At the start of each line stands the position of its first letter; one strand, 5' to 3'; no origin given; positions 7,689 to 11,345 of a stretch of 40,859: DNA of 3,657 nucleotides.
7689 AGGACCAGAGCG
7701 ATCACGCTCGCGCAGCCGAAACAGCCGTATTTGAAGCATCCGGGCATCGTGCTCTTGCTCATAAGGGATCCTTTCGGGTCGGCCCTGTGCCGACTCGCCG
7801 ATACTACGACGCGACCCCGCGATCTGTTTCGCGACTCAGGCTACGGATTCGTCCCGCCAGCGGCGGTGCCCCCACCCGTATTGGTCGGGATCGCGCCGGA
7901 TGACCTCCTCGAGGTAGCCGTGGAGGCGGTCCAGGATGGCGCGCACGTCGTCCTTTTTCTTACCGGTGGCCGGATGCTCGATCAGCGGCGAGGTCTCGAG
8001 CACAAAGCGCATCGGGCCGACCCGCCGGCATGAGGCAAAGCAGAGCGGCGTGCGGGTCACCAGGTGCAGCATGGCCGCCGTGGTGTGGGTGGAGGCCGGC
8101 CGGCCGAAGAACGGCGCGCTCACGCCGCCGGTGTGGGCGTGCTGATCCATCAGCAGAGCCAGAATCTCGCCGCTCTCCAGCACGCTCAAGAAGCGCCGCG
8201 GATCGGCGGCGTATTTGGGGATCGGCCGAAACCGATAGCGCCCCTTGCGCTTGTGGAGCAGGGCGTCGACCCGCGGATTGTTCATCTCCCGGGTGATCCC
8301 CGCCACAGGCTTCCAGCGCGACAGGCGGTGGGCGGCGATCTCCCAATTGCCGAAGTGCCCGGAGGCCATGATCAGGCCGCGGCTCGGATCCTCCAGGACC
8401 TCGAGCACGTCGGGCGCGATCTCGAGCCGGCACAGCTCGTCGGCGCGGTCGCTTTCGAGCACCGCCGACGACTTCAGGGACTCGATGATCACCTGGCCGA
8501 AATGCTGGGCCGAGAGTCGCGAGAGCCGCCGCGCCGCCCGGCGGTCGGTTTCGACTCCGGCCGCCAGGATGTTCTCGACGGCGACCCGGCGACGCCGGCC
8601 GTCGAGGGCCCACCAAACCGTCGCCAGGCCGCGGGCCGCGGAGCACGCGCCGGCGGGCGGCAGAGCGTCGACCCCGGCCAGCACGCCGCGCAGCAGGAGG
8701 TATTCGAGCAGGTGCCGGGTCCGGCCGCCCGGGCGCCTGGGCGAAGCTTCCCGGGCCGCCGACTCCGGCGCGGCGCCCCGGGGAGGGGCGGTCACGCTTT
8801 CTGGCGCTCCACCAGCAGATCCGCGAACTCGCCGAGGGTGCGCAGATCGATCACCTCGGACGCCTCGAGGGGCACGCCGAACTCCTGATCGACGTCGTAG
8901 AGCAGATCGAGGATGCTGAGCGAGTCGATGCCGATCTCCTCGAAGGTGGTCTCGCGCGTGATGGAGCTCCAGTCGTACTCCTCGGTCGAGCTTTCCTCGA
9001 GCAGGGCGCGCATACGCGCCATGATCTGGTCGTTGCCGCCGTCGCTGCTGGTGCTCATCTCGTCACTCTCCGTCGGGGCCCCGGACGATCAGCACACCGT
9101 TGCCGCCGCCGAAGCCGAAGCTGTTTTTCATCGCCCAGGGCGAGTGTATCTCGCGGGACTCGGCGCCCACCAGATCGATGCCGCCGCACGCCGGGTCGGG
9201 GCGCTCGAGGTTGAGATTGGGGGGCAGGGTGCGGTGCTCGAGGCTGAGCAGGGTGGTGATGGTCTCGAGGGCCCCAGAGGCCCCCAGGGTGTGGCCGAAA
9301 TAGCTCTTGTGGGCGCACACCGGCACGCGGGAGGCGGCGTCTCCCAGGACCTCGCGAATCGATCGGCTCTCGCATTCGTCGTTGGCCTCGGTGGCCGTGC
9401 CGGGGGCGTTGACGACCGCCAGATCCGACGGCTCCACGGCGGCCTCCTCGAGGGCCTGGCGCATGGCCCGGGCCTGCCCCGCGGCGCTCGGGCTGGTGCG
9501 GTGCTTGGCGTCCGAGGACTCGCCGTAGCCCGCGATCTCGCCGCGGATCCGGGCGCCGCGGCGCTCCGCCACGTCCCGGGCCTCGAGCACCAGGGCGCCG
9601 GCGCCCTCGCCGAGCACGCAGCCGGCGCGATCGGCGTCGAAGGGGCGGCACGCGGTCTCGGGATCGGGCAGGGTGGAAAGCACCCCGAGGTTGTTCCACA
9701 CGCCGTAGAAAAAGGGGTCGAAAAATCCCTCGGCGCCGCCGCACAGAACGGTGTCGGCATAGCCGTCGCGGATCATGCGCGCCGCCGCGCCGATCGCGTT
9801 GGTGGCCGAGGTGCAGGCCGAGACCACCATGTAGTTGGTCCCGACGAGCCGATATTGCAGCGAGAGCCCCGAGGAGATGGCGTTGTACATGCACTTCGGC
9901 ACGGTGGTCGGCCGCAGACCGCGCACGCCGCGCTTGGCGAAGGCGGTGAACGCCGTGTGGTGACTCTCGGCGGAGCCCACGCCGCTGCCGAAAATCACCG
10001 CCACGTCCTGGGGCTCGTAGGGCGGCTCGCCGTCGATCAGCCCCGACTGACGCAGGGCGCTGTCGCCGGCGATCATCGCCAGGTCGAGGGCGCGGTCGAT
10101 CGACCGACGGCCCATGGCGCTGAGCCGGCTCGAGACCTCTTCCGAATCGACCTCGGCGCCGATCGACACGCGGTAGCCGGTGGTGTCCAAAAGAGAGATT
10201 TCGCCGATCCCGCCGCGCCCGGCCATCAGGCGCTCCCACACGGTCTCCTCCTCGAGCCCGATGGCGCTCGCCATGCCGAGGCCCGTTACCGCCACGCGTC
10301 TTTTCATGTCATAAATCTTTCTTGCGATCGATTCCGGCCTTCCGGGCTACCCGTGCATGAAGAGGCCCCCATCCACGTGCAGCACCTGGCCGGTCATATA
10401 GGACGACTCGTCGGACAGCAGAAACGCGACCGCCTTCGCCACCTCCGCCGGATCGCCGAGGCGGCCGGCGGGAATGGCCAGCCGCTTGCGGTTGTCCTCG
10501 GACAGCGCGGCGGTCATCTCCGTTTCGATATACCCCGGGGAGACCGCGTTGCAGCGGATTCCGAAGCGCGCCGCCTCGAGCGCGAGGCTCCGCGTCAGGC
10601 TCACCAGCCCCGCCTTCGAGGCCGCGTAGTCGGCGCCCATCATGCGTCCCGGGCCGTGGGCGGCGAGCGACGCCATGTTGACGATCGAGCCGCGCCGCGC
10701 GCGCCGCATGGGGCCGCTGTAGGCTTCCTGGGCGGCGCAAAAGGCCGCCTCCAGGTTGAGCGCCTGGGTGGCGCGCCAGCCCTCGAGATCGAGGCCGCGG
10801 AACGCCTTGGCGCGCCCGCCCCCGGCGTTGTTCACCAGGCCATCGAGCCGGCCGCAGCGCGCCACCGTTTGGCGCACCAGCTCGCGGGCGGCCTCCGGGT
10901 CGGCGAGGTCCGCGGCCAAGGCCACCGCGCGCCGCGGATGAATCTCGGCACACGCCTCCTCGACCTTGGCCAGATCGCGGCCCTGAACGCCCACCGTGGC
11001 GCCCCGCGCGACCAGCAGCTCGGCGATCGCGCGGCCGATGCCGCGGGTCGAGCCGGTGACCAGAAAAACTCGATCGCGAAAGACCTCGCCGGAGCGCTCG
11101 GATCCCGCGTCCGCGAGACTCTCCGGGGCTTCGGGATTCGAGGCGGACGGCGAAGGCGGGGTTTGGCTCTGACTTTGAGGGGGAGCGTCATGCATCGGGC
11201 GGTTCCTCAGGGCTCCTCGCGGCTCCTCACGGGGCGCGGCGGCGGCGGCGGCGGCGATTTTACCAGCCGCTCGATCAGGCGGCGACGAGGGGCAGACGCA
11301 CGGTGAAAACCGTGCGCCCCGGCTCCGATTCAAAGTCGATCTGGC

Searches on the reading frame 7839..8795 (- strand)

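Call 30: search_protein_families(library=pfam, proteins=[window:7839-8795:-], max_evalue=0.001)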
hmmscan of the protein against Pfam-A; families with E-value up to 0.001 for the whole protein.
window:7839-8795:- (319 aa): 1 family
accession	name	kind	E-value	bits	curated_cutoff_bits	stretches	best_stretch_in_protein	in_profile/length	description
PF03279.18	Lip_A_acyltrans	-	1.9e-30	106.5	22.3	1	28-314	10-294/295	Bacterial lipid A biosynthesis acyltransferase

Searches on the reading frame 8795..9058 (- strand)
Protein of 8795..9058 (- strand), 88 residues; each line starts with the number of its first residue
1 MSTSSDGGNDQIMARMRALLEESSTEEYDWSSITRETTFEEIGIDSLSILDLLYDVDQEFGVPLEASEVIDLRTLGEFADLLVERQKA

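Call 30: search_protein_families(library=pfam, proteins=[window:8795-9058:-], max_evalue=0.001)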
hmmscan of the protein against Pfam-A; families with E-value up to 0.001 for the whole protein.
window:8795-9058:- (88 aa): 1 family
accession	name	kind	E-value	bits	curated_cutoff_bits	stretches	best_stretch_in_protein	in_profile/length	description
PF00550.31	PP-binding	-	6e-10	39.7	20.8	1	31-82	16-67/67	Phosphopantetheine attachment site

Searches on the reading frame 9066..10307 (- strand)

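Call 30: search_protein_families(library=pfam, proteins=[window:9066-10307:-], max_evalue=0.001)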
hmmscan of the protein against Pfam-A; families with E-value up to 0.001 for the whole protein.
window:9066-10307:- (414 aa): 3 families
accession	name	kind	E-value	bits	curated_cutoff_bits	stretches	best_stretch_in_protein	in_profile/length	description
PF00109.32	ketoacyl-synt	-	3.9e-40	138.5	20.8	1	3-245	2-250/252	Beta-ketoacyl synthase, N-terminal domain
PF02801.28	Ketoacyl-synt_C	-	6.4e-31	107.3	20.8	1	256-368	2-119/119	Beta-ketoacyl synthase, C-terminal domain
PF08545.16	ACP_syn_III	-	9.3e-05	22.7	24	0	163-193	5-35/80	3-Oxoacyl-[acyl-carrier-protein (ACP)] synthase III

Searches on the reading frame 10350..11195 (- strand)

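Call 30: search_protein_families(library=pfam, proteins=[window:10350-11195:-], max_evalue=0.001)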
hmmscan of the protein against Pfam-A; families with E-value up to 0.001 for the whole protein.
window:10350-11195:- (282 aa): 4 families
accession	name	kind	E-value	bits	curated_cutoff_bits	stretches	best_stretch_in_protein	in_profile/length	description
PF13561.12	adh_short_C2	-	6.8e-61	206.3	27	1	50-278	5-235/236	Enoyl-(Acyl carrier protein) reductase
PF00106.31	adh_short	-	9.9e-50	169.2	26.6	1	43-235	2-194/195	short chain dehydrogenase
PF08659.16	KR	-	3.9e-08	33.9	22.6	1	44-145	3-110/180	KR domain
PF23441.1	SDR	-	2.5e-07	30.8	27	1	44-280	10-257/258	SDR-like rossmann domain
